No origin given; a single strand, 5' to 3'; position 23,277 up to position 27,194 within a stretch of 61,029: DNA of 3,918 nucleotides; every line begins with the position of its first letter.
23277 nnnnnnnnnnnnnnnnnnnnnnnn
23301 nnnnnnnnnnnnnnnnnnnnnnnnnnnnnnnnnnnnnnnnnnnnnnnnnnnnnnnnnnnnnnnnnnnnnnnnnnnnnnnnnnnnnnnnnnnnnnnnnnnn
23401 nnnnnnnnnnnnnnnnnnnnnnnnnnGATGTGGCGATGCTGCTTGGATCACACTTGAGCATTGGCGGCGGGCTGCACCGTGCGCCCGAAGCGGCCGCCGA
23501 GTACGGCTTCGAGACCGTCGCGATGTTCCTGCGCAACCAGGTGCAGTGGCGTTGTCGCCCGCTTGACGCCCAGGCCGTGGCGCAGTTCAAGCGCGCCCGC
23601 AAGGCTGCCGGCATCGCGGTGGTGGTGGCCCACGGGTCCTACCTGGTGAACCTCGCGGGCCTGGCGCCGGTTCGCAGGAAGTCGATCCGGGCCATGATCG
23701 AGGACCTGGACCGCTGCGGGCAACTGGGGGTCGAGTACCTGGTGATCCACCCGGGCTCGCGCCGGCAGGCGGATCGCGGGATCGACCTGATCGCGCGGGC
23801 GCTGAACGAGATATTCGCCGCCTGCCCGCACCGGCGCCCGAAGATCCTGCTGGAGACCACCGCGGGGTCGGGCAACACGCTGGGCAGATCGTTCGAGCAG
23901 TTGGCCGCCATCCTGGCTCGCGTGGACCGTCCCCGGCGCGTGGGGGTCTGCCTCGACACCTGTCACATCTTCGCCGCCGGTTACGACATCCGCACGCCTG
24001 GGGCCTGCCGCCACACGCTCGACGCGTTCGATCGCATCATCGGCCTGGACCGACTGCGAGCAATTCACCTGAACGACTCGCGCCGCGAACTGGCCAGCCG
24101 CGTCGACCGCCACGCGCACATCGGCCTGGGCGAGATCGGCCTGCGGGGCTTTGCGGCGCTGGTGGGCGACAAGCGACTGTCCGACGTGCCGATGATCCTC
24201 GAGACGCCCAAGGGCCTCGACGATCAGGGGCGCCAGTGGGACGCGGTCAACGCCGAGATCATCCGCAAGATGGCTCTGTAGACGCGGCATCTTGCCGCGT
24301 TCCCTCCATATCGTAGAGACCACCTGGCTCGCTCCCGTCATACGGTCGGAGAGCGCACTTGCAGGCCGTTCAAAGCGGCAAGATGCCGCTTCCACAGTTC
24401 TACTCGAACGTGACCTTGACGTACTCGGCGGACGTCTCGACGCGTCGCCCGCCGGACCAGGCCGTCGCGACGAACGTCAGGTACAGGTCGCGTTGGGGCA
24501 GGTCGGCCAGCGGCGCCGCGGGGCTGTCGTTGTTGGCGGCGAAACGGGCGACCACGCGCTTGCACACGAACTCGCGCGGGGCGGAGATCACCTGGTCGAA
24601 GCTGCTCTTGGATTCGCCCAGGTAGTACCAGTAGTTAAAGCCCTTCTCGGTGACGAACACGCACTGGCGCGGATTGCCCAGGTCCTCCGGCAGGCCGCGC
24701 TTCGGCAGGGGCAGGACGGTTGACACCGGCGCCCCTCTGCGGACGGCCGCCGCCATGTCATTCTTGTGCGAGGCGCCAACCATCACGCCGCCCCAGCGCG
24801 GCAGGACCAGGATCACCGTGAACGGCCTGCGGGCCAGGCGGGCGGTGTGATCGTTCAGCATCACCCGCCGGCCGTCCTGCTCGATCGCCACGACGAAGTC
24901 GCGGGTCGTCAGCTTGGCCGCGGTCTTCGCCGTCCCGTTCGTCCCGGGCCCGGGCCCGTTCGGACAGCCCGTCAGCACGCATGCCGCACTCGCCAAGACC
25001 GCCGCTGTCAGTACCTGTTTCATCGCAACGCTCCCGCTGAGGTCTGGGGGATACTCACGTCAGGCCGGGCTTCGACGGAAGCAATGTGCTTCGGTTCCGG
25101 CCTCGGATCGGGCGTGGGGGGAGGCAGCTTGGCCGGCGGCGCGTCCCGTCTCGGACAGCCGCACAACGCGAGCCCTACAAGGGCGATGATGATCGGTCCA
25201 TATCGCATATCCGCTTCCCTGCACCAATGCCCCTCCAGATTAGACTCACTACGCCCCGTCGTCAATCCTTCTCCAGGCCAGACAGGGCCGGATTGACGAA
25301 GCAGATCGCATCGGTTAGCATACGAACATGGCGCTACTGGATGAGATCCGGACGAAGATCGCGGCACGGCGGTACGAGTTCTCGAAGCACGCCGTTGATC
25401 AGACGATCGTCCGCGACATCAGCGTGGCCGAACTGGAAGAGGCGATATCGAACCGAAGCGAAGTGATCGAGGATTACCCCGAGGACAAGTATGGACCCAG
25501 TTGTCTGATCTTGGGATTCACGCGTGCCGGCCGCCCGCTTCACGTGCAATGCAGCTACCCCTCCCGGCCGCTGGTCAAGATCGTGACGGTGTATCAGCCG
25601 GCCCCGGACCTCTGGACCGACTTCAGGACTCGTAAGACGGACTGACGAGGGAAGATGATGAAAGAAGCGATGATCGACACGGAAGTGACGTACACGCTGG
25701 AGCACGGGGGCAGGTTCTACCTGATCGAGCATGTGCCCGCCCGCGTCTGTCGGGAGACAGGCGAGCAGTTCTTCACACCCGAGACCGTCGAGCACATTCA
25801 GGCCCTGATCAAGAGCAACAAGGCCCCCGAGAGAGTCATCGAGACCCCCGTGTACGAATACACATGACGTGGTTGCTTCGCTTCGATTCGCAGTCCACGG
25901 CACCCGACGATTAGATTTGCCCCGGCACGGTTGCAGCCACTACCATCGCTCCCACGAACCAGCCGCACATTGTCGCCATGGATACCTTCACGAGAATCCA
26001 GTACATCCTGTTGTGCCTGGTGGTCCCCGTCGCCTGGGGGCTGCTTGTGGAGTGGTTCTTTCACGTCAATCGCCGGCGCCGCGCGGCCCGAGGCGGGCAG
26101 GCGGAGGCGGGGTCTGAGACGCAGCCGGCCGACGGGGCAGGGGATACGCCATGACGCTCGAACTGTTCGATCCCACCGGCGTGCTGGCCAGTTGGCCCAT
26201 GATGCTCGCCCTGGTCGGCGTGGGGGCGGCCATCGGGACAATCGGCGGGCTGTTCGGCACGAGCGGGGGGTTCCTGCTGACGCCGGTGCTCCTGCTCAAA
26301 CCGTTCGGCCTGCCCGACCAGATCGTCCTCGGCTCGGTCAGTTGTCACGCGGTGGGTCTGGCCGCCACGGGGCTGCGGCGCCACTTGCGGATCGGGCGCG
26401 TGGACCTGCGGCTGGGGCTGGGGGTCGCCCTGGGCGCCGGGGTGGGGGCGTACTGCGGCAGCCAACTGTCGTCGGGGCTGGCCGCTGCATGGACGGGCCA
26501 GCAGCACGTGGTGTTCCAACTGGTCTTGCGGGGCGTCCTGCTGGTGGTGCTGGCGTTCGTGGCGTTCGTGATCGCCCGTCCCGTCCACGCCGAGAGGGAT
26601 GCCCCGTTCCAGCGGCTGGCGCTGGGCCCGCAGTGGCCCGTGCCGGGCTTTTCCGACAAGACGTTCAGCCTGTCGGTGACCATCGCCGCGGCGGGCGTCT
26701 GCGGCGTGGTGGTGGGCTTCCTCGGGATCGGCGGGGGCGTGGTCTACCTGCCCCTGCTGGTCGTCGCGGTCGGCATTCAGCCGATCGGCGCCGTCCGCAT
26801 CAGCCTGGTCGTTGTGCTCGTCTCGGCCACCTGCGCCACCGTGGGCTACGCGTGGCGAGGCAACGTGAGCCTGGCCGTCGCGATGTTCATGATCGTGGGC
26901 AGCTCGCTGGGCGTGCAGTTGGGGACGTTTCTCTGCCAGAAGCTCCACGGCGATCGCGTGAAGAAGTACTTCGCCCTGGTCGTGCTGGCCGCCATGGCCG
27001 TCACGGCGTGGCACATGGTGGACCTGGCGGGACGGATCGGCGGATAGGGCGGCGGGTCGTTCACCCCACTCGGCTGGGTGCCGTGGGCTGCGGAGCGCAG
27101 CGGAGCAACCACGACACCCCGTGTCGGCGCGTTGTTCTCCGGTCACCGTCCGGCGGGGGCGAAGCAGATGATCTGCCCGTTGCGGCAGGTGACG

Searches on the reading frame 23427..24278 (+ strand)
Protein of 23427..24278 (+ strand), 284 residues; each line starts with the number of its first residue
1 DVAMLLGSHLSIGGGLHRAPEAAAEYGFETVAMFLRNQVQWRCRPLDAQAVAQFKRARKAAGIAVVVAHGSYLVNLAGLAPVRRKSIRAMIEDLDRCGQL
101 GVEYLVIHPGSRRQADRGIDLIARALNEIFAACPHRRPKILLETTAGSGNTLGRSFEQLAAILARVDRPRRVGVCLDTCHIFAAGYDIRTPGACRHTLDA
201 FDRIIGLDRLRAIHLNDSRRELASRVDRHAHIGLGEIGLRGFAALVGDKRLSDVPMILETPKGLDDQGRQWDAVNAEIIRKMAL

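Call 70: search_protein_families(library=pfam, proteins=[window:23427-24278:+], max_evalue=0.00001)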
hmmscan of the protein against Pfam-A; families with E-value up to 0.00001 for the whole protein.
window:23427-24278:+ (284 aa): 1 family
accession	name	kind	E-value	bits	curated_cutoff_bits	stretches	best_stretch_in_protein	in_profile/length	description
PF01261.30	AP_endonuc_2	-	7.9e-55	186.7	31.1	1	21-263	2-232/249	Xylose isomerase-like TIM barrel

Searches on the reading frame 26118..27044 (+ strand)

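Call 70: search_protein_families(library=pfam, proteins=[window:26118-27044:+], max_evalue=0.00001)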
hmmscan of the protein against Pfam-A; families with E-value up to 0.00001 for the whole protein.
window:26118-27044:+ (309 aa): 1 family
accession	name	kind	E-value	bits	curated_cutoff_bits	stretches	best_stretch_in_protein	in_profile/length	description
PF01925.25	TauE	-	3.1e-34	119.1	32.6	1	32-293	1-234/237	Sulfite exporter TauE/SafE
